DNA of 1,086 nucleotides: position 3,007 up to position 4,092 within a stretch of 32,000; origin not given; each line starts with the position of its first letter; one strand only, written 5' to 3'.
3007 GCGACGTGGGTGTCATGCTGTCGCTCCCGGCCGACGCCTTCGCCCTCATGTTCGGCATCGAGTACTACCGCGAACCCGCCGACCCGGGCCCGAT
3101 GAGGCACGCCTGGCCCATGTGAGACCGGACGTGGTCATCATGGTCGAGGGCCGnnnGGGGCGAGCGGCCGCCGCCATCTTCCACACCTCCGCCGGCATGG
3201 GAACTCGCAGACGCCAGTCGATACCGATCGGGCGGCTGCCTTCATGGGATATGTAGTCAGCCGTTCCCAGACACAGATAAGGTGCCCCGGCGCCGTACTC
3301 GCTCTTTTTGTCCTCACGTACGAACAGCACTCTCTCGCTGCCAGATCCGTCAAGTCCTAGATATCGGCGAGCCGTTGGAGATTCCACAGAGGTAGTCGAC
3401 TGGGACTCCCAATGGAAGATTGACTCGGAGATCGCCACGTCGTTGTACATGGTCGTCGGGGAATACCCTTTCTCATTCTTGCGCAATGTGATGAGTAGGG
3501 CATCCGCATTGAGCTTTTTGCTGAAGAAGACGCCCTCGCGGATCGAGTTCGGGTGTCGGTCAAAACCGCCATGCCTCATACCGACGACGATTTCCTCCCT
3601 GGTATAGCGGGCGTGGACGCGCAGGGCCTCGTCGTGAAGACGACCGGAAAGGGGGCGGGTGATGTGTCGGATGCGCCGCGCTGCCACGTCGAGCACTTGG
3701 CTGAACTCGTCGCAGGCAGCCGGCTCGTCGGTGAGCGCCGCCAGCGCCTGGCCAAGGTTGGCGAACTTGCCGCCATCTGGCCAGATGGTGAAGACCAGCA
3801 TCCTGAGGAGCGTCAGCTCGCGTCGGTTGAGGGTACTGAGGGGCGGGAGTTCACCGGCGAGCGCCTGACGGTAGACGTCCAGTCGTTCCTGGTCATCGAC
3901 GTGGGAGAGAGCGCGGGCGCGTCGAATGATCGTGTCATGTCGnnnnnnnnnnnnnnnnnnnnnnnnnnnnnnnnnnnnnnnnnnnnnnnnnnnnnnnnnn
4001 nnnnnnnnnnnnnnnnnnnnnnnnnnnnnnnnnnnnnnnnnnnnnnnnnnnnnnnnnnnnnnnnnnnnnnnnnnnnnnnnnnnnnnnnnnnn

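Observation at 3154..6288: Low-GC single-gene islet encoding a SauUSI-architecture PLD nuclease / SF2 helicase / DUF3427 protein (candidate stand-alone defence gene)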

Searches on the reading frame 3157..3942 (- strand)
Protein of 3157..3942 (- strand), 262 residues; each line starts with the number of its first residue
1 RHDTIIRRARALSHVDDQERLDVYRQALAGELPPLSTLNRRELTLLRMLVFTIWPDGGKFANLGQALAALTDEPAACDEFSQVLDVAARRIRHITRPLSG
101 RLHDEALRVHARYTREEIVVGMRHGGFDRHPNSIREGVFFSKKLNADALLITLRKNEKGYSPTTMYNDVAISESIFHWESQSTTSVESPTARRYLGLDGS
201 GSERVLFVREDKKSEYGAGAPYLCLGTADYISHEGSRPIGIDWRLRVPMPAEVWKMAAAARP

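Call 40: search_solved_structures(query=A3, max_evalue=1, show_alignments=2)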
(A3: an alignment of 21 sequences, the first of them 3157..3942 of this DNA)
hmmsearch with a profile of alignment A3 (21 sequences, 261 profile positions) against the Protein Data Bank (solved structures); distinct sequences matched with E-value up to 1: 3.
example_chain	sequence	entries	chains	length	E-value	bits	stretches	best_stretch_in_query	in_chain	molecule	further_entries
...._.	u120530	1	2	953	4e-08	36.2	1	129-254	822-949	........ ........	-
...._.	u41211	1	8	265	0.45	13.1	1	64-144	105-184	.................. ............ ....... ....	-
4wl1_A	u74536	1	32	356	0.76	12.4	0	64-144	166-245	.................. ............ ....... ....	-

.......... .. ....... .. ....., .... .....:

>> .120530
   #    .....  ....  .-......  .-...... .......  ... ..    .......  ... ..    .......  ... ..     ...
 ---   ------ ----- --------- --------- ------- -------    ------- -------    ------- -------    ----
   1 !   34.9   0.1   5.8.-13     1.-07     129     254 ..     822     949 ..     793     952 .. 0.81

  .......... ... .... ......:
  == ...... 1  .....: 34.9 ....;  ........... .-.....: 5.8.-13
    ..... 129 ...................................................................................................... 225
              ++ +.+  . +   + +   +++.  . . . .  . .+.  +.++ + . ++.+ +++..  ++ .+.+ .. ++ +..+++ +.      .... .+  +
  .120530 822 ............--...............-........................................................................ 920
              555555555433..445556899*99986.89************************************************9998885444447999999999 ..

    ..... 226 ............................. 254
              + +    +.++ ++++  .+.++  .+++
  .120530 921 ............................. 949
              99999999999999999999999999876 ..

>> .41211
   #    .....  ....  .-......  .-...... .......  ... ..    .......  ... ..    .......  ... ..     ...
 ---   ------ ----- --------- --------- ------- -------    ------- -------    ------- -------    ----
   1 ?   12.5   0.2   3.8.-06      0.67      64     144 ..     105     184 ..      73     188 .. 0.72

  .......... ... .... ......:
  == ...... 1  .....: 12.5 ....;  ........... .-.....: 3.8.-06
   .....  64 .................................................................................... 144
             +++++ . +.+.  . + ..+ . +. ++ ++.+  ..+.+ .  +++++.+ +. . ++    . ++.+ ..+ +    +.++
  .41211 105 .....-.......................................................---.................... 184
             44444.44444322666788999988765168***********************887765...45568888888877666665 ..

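Call 55: predict_structure(alignment_id=A3)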
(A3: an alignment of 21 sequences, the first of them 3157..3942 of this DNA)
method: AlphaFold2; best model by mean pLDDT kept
length: 262 residues; sequences in the alignment: 21
mean_pLDDT: 87.4   pTM: 0.88
mean pLDDT of the five models: 87.4, 86.8, 86.0, 85.4, 85.0
residues with pLDDT >= 90: 155; 70-90: 83; 50-70: 16; < 50: 8
segments of 3 or more residues with pLDDT < 50: 161-164, 260-262
pLDDT, mean of each block of 10 residues (from residue 1): 84 92 96 96 97 90 95 94 94 91 96 94 89 76 94 67 63 92 80 83 92 70 95 88 95 80 44
secondary structure, 60 per line:
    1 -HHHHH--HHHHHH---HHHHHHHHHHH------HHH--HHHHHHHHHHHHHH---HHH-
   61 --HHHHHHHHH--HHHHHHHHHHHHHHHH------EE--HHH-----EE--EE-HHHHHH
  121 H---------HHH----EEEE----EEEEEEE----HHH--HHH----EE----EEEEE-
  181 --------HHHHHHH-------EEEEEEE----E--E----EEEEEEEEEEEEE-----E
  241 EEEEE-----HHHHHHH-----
elements in order: H2-6 H9-14 H18-28 H40-53 H63-71 H74-89 H115-121 E138-141 E146-152 E175-179 H189-195 E203-209 E222-234 E240-245 H251-257

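Call 60: fold_search(model_id=the predicted structure, library=pdb)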
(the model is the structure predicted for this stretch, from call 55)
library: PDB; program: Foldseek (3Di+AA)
matches with E <= 10: 218; with E <= 0.001: 1
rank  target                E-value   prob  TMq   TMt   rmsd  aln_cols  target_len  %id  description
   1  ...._B                6.2e-06  1.00  0.43  0.16   5.4       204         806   15  Crystal structure of the ATP-dependent restriction endonuclease SauUSI (released 2021-01-20)
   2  6a5m                  1.1e-03  0.99  0.36  0.22  10.2       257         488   10  Crystal structure of Arabidopsis thaliana SUVH6 in complex with SAM, form 2 (released 2018-08-29)
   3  6a5k                  2.5e-03  0.99  0.36  0.22  11.1       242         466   10  Crystal structure of Arabidopsis thaliana SUVH6 in complex with SAM, form 1 (released 2018-08-29)
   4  4par_A                8.9e-03  0.96  0.34  0.29  13.4       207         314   12  The 5-Hydroxymethylcytosine-Specific Restriction Enzyme AbaSI in a Complex with Product-like DNA (released 2014-06-25)
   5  4par_B                1.5e-02  0.94  0.34  0.29  13.9       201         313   10  The 5-Hydroxymethylcytosine-Specific Restriction Enzyme AbaSI in a Complex with Product-like DNA (released 2014-06-25)
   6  4par_C                2.0e-02  0.92  0.33  0.29  13.7       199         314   12  The 5-Hydroxymethylcytosine-Specific Restriction Enzyme AbaSI in a Complex with Product-like DNA (released 2014-06-25)
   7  4f0q_D                2.9e-02  0.97  0.29  0.18   6.2       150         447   12  MspJI Restriction Endonuclease - P21 Form (released 2012-08-08)
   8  6ghs                  5.1e-02  0.90  0.30  0.27   6.5       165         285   12  Modification dependent TagI restriction endonuclease (released 2018-08-29)
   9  8dqc_B                3.7e-01  0.09  0.08  0.06  11.0        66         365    9  Crystal structure of 3-dehydroquinate dehydratase I from Klebsiella oxytoca (I222 Form) (released 2022-07-27)
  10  8dq9_A                3.9e-01  0.09  0.09  0.07  10.9        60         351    8  Crystal structure of GDP bound 3-dehydroquinate dehydratase I from Klebsiella oxytoca (released 2022-07-27)
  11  7o4w                  4.2e-01  0.02  0.11  0.07  18.7       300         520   11  Crystal structure of diphtheria toxin mutant CRM197 with a disulphide bond replaced by a Cys-Acetone-Cys bridge (released 2022-04-06)
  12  5xv0_B                5.0e-01  0.09  0.08  0.10  12.1        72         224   12  Crystal structure of Rib7 mutant D33N from Methanosarcina mazei (released 2018-07-04)
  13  7lrh_B                5.0e-01  0.07  0.08  0.10  11.9        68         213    6  C-terminal domain of RibD from Brucella abortus (5-amino-6-ribosylamino-2,4(1H,3H)-pyrimidinedione 5'-phosphate reduct (released 2022-03-16)
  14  3fn6                  5.6e-01  0.04  0.11  0.15  12.6       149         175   12  Crystal structure of sortase A from Streptococcus pyogenes serotype M1 strain SF370 with the active site Cys in its sulp (released 2009-01-06)
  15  4ha7_A                5.9e-01  0.06  0.09  0.10  11.6        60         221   10  Structural insights into the reduction mechanism of Saccharomyces cerevisia Riboflavin Biosynthesis Reductase Rib7 (released 2013-09-04)
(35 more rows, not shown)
